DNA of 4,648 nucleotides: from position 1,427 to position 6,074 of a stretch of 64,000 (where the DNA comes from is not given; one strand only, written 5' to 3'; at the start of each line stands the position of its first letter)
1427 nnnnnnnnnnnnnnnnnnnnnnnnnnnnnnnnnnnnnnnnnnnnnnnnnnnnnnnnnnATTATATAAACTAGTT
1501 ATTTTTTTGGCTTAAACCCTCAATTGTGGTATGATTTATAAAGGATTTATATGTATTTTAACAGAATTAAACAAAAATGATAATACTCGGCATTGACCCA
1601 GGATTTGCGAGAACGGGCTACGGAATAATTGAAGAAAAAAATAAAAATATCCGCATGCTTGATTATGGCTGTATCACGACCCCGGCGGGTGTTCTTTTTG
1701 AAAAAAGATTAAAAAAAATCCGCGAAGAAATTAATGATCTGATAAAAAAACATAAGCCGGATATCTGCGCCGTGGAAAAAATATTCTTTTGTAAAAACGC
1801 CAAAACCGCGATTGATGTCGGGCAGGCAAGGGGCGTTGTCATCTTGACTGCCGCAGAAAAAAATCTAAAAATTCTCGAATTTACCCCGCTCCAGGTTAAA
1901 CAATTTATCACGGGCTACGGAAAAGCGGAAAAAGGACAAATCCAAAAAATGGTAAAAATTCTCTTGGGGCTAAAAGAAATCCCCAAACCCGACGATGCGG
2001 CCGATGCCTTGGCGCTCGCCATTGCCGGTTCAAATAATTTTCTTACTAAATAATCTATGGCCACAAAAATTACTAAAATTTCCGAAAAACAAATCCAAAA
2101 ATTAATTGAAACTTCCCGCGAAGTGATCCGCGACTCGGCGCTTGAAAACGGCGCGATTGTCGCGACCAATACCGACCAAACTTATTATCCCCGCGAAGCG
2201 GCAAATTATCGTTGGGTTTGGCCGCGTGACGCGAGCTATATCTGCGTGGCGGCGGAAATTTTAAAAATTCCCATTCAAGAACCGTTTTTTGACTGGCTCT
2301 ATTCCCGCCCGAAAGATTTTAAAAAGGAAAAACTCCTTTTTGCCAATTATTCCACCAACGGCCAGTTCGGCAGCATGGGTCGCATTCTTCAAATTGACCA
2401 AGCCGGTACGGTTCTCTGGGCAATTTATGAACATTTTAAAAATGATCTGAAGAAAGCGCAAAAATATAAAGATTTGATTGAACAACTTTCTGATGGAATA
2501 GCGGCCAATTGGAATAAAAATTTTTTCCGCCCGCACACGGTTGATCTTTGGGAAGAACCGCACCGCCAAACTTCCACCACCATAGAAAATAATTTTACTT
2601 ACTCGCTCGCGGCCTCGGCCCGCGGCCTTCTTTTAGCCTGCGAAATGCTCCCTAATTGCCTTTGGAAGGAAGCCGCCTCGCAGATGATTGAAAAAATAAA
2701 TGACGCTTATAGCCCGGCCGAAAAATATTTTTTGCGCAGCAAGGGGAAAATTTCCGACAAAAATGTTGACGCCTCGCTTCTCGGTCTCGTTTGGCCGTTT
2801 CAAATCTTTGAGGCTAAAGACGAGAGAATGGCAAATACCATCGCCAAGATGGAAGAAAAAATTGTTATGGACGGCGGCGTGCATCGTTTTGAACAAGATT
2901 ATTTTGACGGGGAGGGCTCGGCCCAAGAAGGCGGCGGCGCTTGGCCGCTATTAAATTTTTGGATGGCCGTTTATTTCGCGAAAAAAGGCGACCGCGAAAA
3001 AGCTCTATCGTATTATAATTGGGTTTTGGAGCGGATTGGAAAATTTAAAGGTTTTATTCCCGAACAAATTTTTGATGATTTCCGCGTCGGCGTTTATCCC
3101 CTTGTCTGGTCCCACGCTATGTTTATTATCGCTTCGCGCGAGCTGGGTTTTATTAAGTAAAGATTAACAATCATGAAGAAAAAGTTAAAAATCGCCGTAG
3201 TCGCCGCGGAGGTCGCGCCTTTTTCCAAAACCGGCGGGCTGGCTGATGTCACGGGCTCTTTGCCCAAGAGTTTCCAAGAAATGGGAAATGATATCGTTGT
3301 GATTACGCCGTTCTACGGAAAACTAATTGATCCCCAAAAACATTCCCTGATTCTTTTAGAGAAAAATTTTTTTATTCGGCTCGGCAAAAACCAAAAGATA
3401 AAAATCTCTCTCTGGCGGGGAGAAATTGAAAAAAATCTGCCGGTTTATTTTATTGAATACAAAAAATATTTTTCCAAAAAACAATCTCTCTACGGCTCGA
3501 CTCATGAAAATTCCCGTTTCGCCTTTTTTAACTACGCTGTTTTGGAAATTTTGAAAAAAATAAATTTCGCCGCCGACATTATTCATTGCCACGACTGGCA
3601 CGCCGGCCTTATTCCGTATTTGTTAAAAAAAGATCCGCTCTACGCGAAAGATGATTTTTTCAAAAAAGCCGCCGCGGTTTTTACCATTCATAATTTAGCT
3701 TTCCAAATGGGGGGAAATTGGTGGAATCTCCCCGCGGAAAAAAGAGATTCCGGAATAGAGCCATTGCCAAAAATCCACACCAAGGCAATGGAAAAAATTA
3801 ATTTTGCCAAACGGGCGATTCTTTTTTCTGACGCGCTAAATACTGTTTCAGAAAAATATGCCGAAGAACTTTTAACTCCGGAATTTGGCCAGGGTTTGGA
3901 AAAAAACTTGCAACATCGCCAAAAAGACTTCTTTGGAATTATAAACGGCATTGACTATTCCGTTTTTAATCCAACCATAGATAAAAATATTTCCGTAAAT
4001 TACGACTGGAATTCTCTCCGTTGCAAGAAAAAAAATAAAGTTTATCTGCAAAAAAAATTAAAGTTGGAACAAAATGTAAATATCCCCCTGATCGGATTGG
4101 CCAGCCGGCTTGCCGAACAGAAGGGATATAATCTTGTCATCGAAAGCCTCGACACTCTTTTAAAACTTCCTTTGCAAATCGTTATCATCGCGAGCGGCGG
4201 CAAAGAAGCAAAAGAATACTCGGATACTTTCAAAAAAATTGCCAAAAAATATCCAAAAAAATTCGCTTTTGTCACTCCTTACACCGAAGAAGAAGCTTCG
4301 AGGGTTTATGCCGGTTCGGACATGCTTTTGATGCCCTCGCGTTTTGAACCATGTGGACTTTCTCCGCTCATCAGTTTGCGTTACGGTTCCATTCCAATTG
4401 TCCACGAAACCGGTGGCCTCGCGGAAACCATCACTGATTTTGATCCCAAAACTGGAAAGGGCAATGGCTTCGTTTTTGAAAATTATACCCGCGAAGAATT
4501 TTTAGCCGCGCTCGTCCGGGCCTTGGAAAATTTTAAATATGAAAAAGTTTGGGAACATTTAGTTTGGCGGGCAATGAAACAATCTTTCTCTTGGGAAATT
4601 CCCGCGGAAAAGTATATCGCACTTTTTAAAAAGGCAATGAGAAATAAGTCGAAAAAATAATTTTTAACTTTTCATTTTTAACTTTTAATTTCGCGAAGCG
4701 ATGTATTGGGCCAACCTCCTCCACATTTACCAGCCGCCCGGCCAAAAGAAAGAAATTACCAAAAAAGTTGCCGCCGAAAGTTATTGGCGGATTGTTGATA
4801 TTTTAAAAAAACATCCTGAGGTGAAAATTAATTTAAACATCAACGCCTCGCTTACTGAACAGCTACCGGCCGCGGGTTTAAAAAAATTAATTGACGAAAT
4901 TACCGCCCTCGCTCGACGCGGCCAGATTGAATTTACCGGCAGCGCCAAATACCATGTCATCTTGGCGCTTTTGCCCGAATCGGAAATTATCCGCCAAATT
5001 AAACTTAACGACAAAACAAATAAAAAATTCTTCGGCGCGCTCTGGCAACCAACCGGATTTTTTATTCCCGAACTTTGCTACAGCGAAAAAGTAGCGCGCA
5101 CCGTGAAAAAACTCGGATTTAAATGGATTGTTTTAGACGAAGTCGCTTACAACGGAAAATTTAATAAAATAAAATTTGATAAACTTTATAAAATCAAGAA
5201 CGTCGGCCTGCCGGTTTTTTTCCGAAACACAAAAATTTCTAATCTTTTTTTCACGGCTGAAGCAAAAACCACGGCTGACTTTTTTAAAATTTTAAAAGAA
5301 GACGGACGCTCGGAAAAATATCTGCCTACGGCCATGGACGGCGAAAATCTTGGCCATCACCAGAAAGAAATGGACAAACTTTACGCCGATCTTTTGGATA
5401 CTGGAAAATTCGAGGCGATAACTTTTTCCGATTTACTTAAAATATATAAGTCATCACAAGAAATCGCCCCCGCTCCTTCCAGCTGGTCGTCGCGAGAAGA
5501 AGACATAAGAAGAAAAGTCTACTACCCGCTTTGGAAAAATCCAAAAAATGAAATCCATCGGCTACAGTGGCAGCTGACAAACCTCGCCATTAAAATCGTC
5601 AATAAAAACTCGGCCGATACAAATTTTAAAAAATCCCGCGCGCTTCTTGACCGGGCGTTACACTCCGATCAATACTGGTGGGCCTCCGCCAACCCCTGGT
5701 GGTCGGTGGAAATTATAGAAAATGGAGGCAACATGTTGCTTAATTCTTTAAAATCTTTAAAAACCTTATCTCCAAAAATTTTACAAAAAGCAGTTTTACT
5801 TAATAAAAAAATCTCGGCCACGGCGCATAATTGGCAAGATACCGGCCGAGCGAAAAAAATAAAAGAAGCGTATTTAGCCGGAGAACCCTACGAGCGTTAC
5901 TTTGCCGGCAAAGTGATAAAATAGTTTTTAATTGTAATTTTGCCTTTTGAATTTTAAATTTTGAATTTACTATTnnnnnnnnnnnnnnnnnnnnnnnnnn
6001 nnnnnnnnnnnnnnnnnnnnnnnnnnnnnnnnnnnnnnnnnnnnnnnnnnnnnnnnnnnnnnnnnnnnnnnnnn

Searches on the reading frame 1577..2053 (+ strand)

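Call 97: search_protein_families(library=pfam, proteins=[window:1577-2053:+], max_evalue=0.001)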
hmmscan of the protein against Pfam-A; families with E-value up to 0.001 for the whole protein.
window:1577-2053:+ (158 aa): 1 family
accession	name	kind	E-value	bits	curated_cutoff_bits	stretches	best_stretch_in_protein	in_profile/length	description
PF02075.23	RuvC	-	9.7e-55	185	22.2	1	3-150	1-147/148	Crossover junction endodeoxyribonuclease RuvC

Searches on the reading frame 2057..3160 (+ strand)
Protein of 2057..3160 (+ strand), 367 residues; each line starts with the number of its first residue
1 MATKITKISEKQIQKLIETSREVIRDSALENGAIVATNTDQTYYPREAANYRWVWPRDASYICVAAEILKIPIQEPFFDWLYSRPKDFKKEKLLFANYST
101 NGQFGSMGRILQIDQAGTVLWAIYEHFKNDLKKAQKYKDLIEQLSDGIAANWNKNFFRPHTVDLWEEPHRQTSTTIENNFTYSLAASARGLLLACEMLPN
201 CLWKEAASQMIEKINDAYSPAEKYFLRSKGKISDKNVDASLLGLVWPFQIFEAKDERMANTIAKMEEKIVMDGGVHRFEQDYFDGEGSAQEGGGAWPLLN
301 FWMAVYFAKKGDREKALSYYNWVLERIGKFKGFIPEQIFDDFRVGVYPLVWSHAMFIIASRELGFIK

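Call 97: search_protein_families(library=pfam, proteins=[window:2057-3160:+], max_evalue=0.001)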
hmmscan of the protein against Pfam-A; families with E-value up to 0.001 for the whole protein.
window:2057-3160:+ (367 aa): 1 family
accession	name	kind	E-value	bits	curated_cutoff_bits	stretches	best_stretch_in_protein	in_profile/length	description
PF00723.27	Glyco_hydro_15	-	5.3e-16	59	22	1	32-306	24-328/427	Glycosyl hydrolases family 15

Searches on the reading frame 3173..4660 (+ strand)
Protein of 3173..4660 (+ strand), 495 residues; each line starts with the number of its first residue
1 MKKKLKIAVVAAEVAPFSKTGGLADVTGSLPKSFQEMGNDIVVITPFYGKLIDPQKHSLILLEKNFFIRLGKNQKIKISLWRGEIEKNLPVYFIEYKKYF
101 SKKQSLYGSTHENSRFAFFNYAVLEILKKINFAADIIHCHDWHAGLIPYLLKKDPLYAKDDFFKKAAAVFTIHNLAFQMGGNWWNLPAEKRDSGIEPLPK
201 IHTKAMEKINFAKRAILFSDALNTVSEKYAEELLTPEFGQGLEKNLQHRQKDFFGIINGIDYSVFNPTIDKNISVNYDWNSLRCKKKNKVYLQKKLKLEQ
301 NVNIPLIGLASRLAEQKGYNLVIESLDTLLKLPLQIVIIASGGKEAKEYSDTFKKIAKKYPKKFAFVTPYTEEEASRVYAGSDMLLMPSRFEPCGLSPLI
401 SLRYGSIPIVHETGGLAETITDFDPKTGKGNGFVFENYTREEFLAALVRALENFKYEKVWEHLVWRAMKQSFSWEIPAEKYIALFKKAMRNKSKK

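Call 97: search_protein_families(library=pfam, proteins=[window:3173-4660:+], max_evalue=0.001)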
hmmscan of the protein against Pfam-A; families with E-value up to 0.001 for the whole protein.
window:3173-4660:+ (495 aa): 5 families
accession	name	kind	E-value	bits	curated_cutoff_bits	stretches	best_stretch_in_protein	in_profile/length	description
PF08323.17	Glyco_transf_5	-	1.2e-66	225.3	22.7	1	6-247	1-238/239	Starch synthase catalytic domain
PF00534.26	Glycos_transf_1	-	1.5e-17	64.1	26.4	1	301-458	12-163/172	Glycosyl transferases group 1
PF13692.12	Glyco_trans_1_4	-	3.4e-12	47.3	27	1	305-453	2-142/142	Glycosyl transferases group 1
PF13439.12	Glyco_transf_4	-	1.4e-06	28.9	28.5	1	21-234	2-149/170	Glycosyltransferase Family 4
PF20706.3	GT4-conflict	-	1.3e-05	24.8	26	1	306-475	202-379/385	Family 4 Glycosyltransferase in conflict systems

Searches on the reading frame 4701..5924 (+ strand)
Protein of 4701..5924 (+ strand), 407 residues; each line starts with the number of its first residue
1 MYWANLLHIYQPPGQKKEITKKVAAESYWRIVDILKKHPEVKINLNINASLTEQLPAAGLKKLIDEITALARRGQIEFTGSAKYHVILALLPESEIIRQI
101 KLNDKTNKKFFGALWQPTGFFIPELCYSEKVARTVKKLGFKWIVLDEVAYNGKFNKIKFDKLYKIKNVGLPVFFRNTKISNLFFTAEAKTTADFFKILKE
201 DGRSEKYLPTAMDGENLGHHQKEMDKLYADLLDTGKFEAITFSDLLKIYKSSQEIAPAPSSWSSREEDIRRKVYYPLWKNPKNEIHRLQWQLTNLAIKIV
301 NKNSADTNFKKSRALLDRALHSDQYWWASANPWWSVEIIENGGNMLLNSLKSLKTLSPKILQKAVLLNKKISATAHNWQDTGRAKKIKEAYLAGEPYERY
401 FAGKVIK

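Call 97: search_protein_families(library=pfam, proteins=[window:4701-5924:+], max_evalue=0.001)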
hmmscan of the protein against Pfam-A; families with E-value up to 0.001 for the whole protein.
window:4701-5924:+ (407 aa): 2 families
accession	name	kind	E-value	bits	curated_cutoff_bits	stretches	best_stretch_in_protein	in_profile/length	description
PF03065.20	Glyco_hydro_57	-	7.9e-35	121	21.2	1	23-251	43-284/291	Glycosyl hydrolase family 57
PF01522.26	Polysacc_deac_1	-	0.00088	19.7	23.1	0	26-141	19-122/124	Polysaccharide deacetylase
